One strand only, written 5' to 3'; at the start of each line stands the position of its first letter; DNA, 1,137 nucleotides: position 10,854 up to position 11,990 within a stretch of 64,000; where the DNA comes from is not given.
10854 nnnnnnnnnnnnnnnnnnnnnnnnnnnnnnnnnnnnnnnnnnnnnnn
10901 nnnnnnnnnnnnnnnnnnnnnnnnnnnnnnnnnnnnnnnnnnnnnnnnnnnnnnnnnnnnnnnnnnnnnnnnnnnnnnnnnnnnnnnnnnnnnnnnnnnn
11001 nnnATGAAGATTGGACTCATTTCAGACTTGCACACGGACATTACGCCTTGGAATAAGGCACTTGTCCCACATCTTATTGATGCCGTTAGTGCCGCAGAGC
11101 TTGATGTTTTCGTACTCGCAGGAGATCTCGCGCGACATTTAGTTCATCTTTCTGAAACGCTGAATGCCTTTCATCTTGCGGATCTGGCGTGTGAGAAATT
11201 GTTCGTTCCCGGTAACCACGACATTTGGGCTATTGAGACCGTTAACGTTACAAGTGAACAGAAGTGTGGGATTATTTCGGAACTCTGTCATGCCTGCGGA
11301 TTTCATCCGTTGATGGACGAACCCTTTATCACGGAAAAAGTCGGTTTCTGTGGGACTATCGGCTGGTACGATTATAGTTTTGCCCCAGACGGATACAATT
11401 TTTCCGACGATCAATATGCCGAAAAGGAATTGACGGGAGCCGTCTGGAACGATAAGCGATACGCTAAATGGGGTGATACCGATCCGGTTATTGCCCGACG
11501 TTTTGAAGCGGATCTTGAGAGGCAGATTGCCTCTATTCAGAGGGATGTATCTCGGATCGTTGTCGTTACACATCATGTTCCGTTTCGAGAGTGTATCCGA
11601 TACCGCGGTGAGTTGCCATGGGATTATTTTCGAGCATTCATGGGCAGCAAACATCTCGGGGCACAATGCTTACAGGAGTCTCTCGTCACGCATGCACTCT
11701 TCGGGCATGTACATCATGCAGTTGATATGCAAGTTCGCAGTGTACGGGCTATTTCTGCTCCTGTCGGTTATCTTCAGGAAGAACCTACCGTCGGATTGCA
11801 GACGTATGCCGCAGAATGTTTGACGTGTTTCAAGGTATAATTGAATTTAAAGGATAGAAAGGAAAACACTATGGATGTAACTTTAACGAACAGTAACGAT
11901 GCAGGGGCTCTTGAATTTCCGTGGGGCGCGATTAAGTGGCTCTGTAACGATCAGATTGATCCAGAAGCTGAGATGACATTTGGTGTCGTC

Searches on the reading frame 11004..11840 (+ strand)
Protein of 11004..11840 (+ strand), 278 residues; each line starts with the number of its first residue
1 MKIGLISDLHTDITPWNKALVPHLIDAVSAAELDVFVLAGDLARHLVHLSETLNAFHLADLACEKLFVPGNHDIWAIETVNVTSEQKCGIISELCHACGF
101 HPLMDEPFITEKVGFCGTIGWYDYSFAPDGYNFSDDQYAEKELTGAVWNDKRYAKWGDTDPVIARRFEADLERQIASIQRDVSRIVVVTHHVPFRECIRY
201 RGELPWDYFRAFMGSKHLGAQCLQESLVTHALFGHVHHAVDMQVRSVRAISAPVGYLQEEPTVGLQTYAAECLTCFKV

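Call 93: search_protein_families(library=pfam, proteins=[window:11004-11840:+], max_evalue=0.00001)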
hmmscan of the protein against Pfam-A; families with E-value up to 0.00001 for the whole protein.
window:11004-11840:+ (278 aa): 2 families
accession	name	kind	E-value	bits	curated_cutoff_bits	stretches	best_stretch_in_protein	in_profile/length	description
PF00149.33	Metallophos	-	6.9e-11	43.4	21.5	1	1-238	1-190/191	Calcineurin-like phosphoesterase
PF12850.12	Metallophos_2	-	1.7e-07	31.8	27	0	1-79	1-60/154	Calcineurin-like phosphoesterase superfamily domain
